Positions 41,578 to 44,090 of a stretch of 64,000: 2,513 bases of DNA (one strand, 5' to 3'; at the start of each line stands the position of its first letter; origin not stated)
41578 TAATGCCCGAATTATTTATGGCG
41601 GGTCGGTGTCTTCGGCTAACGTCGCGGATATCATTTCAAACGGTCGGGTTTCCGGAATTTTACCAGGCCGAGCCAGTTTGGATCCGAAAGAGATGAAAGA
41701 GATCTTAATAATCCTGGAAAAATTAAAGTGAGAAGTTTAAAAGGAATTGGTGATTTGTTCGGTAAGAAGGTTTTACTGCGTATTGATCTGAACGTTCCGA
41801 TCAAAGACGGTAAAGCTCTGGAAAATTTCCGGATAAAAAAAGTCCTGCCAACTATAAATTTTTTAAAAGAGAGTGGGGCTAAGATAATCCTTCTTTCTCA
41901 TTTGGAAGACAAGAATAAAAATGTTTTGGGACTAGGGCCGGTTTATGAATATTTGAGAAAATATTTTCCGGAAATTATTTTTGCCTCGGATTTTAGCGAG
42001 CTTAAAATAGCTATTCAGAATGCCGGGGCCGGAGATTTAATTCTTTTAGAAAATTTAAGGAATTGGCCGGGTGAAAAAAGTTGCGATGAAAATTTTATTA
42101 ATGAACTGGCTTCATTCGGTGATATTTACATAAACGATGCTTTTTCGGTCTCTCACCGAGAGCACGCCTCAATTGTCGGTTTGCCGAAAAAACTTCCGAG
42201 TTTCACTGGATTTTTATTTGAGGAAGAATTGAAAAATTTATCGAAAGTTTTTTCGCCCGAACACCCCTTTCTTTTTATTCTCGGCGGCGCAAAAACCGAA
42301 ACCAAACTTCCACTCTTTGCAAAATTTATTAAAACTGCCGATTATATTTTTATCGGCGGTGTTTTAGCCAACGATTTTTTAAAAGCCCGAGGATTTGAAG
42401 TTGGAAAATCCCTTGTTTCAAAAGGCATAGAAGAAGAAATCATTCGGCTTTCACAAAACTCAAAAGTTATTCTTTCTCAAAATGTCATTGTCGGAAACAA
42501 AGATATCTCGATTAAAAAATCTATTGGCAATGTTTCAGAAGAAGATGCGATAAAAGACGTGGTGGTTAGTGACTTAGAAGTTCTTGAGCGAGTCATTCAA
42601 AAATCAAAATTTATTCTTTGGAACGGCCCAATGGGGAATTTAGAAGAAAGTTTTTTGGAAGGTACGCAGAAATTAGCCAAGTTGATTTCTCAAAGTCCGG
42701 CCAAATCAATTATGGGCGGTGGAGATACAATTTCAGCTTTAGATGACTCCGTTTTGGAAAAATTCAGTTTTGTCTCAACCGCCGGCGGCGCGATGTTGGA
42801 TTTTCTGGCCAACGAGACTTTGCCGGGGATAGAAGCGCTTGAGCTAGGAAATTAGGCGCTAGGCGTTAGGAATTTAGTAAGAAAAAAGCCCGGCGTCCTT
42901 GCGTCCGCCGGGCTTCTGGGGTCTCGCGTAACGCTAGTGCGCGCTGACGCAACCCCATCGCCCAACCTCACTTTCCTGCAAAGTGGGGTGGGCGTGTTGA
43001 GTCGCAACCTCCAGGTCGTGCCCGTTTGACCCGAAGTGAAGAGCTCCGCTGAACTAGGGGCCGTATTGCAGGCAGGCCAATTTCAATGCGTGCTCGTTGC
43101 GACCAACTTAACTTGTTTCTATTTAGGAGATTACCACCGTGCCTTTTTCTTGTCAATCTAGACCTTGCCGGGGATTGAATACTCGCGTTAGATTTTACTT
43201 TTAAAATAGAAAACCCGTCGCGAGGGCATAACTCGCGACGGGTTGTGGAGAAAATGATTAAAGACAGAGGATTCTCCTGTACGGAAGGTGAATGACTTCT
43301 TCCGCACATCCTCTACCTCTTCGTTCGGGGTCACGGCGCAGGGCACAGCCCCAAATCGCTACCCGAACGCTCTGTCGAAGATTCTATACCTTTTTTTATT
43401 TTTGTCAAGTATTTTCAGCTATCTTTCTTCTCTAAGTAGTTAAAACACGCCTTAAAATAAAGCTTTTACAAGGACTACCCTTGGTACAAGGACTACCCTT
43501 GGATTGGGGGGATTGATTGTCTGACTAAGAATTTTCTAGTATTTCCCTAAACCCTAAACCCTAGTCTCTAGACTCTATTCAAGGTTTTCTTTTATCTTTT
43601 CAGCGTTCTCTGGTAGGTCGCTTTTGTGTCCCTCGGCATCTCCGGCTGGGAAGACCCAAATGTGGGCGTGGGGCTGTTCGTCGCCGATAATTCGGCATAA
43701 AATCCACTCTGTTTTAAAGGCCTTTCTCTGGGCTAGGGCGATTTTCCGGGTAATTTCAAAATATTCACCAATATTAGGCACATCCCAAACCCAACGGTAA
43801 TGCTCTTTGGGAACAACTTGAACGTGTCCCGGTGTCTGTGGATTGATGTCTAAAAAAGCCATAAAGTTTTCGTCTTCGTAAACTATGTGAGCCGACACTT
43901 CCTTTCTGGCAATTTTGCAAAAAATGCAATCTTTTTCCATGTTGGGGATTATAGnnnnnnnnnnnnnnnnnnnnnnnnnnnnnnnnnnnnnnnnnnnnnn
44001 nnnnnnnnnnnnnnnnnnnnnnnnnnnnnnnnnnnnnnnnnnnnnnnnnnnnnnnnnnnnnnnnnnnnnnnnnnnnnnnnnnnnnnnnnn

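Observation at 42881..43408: Two tandem GC-rich non-coding cassettes, each with a consensus promoter and intrinsic terminator, between pgk and the HIT gene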

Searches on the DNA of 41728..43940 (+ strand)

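Call 4: search_rna_families(source=window, start=42700, end=43600, threshold=evalue, max_evalue=10, show_alignments=5)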
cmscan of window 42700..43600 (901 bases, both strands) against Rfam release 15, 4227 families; matches with E-value up to 10: 9.
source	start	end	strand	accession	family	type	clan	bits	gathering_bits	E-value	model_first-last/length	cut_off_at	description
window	43189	43247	+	RF02790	sodF_sRNA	Gene; sRNA;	-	24.7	46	0.18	1-90/90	no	sodF sRNA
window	43188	43247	+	RF02901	AaHKsRNA41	Gene; sRNA;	-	23.7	97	0.004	1-187/187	no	Aggregatibacter sRNA 41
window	42871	42942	-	RF02336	GlsR1_miR6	Gene; snRNA; snoRNA; CD-box;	-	22.3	100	0.14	1-85/85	no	Giardia snoRNA GlsR1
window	43131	43246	+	RF00514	His_leader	Cis-reg; leader;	-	19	49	1.8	1-126/126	no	Histidine operon leader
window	43206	43342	-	RF00514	His_leader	Cis-reg; leader;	-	18.8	49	1.9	1-126/126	no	Histidine operon leader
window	43243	43307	+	RF00361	snoZ119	Gene; snRNA; snoRNA; CD-box;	-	18.8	70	2.1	1-98/98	no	Small nucleolar RNA Z119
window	42880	42991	-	RF02837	anti-hemB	Gene; sRNA;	-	16.3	49.5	0.52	1-81/81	no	Burkholderia RNA 7 (anti-hemB)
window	43210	43246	-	RF01527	CrfA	Gene; sRNA;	-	15.8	38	3.2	91-125/136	no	Caulobacter sRNA CrfA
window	42879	42983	-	RF01772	rnk_pseudo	Cis-reg; leader;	-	15.8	55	8.4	1-108/108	no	Pseudomonas rnk leader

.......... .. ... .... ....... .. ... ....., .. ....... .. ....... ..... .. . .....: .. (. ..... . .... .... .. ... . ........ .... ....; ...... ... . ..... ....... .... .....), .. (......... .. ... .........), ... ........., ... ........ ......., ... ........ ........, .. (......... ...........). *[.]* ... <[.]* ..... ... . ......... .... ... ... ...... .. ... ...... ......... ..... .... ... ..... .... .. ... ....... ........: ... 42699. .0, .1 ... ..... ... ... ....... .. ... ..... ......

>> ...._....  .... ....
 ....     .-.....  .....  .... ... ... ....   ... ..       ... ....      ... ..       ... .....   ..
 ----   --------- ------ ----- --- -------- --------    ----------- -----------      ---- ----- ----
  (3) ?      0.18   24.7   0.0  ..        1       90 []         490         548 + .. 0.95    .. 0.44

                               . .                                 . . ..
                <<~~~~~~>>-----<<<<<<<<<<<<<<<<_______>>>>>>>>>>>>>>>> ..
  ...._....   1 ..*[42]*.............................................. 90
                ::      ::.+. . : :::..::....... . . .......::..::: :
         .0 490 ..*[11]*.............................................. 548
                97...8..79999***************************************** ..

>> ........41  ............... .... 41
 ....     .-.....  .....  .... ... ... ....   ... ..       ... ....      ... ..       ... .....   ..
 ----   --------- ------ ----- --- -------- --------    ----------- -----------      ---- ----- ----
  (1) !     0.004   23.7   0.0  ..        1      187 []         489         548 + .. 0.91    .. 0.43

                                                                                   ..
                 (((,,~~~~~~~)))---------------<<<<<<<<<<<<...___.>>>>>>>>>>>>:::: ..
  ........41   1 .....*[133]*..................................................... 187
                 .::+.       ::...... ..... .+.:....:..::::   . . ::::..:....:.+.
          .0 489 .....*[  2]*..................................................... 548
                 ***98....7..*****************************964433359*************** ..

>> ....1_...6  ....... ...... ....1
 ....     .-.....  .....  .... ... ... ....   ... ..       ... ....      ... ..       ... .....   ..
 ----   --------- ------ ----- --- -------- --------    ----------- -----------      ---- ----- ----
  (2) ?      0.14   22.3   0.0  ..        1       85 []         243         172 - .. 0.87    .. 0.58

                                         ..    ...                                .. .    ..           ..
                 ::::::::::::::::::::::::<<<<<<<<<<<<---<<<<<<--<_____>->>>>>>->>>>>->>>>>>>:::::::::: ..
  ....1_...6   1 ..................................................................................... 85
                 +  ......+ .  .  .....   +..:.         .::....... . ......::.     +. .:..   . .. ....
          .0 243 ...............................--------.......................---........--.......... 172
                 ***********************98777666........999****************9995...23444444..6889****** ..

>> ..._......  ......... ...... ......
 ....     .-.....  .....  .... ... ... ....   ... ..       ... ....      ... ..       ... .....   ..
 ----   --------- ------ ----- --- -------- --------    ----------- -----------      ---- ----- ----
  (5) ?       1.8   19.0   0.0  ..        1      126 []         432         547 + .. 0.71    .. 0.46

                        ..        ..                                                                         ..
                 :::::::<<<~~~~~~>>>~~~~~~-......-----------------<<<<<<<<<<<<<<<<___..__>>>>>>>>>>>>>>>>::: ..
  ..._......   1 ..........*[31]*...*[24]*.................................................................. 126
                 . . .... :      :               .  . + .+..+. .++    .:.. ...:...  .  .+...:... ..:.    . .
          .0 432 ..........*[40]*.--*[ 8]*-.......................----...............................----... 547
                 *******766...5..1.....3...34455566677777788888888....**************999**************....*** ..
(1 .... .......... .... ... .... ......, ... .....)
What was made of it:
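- On Bacterial RNase P RNA: There is no RNaseP_bact_a or RNaseP_bact_b hit at E<=10 (call 4).
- On SRP RNA (4.5S / ffs): There is no SRP model hit at E<=10 (call 4).
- On 6S RNA: There is no 6S hit at E<=10 (call 4).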

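Call 27: search_rna_families(sources=[L001, L004, L005, L007, L008, L009], threshold=gathering)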
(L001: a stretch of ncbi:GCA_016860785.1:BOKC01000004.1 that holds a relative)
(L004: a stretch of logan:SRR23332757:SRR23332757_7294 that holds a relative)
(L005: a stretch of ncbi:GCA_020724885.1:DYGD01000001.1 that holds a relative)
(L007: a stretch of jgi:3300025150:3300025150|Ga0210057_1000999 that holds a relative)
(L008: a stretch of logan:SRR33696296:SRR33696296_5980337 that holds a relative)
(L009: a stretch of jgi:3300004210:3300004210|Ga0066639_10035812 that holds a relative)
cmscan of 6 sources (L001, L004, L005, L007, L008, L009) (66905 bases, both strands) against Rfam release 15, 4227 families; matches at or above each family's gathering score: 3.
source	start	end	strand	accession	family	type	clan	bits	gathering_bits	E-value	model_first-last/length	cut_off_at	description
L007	20506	20577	-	RF00005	tRNA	Gene; tRNA;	CL00001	66.2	29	3.6e-12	1-71/71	no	tRNA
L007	15712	15783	+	RF00005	tRNA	Gene; tRNA;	CL00001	65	29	7.7e-12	1-71/71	no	tRNA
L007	16984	17065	-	RF00005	tRNA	Gene; tRNA;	CL00001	60.4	29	1.4e-10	1-71/71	no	tRNA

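Call 38: search_dna_similar(query=window:42870-43410:-, collection=phages, mode=distant, max_evalue=0.01)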
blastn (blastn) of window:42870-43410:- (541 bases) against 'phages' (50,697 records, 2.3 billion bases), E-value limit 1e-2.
No match.

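Call 39: search_dna_similar(query=window:42870-43410:-, collection=plasmids, mode=distant, max_evalue=0.01)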
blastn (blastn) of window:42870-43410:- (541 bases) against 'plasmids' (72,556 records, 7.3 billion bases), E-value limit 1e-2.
No match.
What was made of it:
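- Tried and rejected: blastn against phages and plasmids gave no match (calls 38, 39).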

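Call 74: build_rna_model(alignment_id=A4)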
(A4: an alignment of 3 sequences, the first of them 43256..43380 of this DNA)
Model R1 built from alignment A4 (3 sequences, 133 columns); structure: RNAalifold consensus.
model positions 130; base pairs 38; branch points 1; effective number of sequences 0.81; information 0.59 bits per position. Calibrated on 0.2 Mb of random sequence (short: E-values are rough).
structure used (alignment columns):
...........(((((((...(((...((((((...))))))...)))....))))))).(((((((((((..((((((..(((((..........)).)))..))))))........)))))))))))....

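Call 75: search_with_rna_model(model_id=R1, sources=[window, L005, L007, L008, L009, L010, L011, L012, L013, L014, L015, L016, L017, L018, L029, L030, L001, L004], max_evalue=10)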
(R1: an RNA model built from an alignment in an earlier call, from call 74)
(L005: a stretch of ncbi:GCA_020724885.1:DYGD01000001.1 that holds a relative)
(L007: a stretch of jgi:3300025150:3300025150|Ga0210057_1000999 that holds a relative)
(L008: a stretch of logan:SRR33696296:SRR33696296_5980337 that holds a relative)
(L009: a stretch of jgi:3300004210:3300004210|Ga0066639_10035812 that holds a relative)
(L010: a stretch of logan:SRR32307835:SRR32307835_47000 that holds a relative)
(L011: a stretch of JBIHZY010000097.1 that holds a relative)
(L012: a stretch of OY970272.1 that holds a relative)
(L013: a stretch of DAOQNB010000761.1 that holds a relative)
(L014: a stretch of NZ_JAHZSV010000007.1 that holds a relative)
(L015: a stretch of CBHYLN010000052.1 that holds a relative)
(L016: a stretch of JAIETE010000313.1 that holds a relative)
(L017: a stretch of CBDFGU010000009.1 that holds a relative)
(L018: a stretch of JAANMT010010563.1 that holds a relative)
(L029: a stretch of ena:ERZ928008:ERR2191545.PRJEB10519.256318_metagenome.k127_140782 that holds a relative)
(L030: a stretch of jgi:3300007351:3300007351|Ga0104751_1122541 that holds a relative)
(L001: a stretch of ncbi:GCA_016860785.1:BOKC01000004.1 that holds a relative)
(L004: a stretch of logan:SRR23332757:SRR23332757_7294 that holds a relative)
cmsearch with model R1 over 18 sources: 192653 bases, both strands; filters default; matches with E-value up to 10: 9.
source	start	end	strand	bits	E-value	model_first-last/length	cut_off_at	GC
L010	2568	2697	-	154.9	5.5e-40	1-130/130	no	0.53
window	43256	43377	-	128.2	9.8e-33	1-130/130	no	0.56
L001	7527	7648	-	128.2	9.8e-33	1-130/130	no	0.56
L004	2904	3025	-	127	2.1e-32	1-130/130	no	0.55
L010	2493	2556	+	15.6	0.041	1-130/130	no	0.53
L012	4373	4447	-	14.2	0.1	1-130/130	no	0.63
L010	2591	2627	+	9.2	2.3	71-107/130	no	0.49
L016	389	426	+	7.6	6.4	14-51/130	no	0.58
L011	6786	6865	+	7.1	8.4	19-45/130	no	0.62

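Call 83: search_rna_families(source=L031, start=1650, end=2200, threshold=evalue, max_evalue=10, show_alignments=2)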
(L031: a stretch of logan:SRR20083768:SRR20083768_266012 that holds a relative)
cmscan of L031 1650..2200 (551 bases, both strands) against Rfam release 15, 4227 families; matches with E-value up to 10: 7.
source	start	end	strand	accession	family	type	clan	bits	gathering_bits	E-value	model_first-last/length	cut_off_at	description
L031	1812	1852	+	RF03956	mir-737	Gene; miRNA;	-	18.3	60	4.1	1-63/63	no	mir-737 microRNA precursor family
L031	1687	1749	-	RF02451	ncr1241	Gene; sRNA;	-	16.8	60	3.7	1-63/63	no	Bacillus sRNA ncr1241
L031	1878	1944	+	RF00331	snoZ169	Gene; snRNA; snoRNA; CD-box;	-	16.7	55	6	1-69/69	no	Small nucleolar RNA Z169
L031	1787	1852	+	RF03566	mir-4875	Gene; miRNA;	-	15.9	90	3.6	1-73/73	no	mir-4875 microRNA precursor family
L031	1847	1908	+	RF00179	GAIT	Cis-reg;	-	15.8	37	6.4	1-71/71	no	GAIT element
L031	1812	1932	+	RF03005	lysM-TM7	Cis-reg;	-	15.2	61.5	4.1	1-138/138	no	lysM-TM7 RNA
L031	1805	1856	+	RF04207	MIR5048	Gene; miRNA;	-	9.6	160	7.6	1-356/356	no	MIR5048 microRNA precursor family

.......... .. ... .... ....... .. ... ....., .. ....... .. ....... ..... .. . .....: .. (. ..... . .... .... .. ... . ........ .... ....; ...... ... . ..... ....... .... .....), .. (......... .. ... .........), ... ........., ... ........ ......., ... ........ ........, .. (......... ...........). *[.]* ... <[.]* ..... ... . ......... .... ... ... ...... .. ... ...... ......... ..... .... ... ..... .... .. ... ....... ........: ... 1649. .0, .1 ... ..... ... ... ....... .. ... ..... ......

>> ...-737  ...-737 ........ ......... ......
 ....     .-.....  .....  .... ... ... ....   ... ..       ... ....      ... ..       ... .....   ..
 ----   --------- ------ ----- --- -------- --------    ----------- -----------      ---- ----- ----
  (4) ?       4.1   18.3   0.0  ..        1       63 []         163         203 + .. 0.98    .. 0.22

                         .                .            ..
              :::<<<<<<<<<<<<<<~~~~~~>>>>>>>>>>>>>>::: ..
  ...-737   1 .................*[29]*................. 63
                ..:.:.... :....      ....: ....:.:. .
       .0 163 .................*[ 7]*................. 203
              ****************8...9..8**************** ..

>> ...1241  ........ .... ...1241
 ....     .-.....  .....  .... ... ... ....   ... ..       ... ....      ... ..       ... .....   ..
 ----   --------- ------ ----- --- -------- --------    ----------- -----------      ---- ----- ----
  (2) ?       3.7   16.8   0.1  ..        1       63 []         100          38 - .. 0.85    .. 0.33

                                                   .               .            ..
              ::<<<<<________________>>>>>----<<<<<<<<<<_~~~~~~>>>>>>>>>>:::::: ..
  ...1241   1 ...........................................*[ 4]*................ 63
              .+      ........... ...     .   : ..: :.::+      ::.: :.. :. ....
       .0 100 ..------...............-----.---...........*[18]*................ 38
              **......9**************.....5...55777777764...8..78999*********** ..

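Call 97: search_rna_families(source=L010, start=2480, end=2780, threshold=evalue, max_evalue=10)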
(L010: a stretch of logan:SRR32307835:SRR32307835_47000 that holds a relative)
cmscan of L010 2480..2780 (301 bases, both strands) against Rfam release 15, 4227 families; matches with E-value up to 10: 15.
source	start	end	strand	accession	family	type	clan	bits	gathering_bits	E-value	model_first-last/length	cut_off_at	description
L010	2519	2554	+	RF03586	mir-5132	Gene; miRNA;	-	23.9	100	0.1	1-71/71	no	mir-5132 microRNA precursor family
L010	2514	2630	-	RF02344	ar14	Gene; sRNA;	-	22.5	58.8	0.022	1-123/123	no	Alphaproteobacterial ar14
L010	2559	2589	+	RF00158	SNORD82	Gene; snRNA; snoRNA; CD-box;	-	17.7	43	0.56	1-70/70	no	Small nucleolar RNA SNORD82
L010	2698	2755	-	RF03081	DUF805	Cis-reg;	CL00115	17.6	51.1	0.75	1-68/68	no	DUF805 RNA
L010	2509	2767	-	RF02079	STnc180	Gene; sRNA;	-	17.5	50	0.27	1-208/208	no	Enterobacterial sRNA STnc180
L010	2521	2555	+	RF02944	c4-2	Gene; sRNA;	CL00128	16.9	41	0.9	1-79/79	no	c4-2 RNA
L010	2505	2671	-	RF02178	SMCR2_2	Gene; lncRNA;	-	16.4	55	0.59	1-165/165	no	Smith-Magenis syndrome chromosome region, candidate 2 conserved region 2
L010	2520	2554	+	RF04239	mir-4679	Gene; miRNA;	-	15.8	88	2.8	1-75/75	no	mir-4679 microRNA precursor family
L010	2520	2554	-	RF04239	mir-4679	Gene; miRNA;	-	15.8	88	2.9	1-75/75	no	mir-4679 microRNA precursor family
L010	2672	2728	-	RF00444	PrrF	Gene; sRNA;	-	14.3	90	5.5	1-150/150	no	PrrF RNA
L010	2495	2553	-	RF00043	Plasmid_R1162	Gene; antisense;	-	13.2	55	8.7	1-75/75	no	R1162-like plasmid antisense RNA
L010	2697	2723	+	RF00066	U7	Gene; snRNA;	-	10.8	34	8.5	1-62/62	no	U7 small nuclear RNA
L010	2480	2586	+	RF01407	STnc560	Gene; sRNA;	-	10.1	55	8.5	112-214/214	5'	STnc560 Hfq binding RNA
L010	2562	2600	+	RF01144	sR17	Gene; snRNA; snoRNA; CD-box;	-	9.8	36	8.1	1-55/55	no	Small nucleolar RNA sR17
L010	2562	2591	+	RF01133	sR3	Gene; snRNA; snoRNA; CD-box;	-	8.4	41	8.4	1-55/55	no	Small nucleolar RNA sR3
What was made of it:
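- On Any Rfam 15 family (4227 covariance models): Relaxed scans of 42700-43600, of allele B and of allele C give only sub-threshold matches, mostly to the terminator hairpins (calls 4, 83, 97).
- No hit even at E<=10 with relaxed filters (calls 4, 97).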

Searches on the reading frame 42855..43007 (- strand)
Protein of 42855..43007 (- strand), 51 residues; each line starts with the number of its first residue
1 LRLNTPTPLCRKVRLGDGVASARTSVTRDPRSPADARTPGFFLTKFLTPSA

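Call 44: search_protein_families(library=pfam, proteins=[window:42855-43007:-], max_evalue=1)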
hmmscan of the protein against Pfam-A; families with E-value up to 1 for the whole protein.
window:42855-43007:- (51 aa): 0 families
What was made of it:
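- Checked: The 113-aa ORF (42968-43309) exists, runs through the unit 1 terminator, and has no Pfam hit (call 44).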

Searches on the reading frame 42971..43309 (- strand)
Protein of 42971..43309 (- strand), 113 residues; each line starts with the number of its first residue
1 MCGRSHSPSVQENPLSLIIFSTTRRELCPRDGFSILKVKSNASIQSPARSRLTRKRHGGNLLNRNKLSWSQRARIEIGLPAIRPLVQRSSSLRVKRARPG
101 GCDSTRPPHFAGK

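Call 25: list_cluster_members(proteins=[L002:6897-7268:-, window:42971-43309:-, window:43191-43346:-, window:42855-43007:-])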
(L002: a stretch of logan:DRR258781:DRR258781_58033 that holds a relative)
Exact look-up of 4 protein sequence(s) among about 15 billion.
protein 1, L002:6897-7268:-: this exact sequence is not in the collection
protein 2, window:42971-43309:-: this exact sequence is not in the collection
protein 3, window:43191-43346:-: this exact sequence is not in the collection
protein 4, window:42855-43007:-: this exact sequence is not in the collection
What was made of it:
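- Tried and rejected: An exact look-up of the ORFs found them not in the collection (call 25).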

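Call 44: search_protein_families(library=pfam, proteins=[window:42971-43309:-], max_evalue=1)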
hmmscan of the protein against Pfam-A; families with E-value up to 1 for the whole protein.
window:42971-43309:- (113 aa): 0 families
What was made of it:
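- It has no Pfam hit (call 44) and is not in the protein collection (call 25).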

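Call 69: search_protein_representatives(protein=window:42971-43309:-)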
Query: 113 residues. Proteins with E-value up to 0.001 (for the whole library): 5; up to 1e-10: 3; up to 1e-30: 1. The best 5 are listed.
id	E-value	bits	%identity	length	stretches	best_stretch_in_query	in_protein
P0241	4.7e-53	194.0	98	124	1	1-95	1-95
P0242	8.1e-11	58.1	47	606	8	23-43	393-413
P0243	9.9e-11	57.8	41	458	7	66-94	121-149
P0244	1.2e-08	51.1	34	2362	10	20-62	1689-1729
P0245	1.1e-06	44.8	44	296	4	82-106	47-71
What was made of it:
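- Checked: Its only matches are a same-species spurious ORF and low-complexity sequences (call 69).
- The ORFs have no Pfam hit and no homologues: calls 25, 44, 69. An exhaustive HMMER search finds only a same-species copy and low-complexity multi-stretch matches (call 69).
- Tried and rejected: An exhaustive HMMER search with the 113-aa ORF gave only a same-species copy plus low-complexity hits (call 69).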
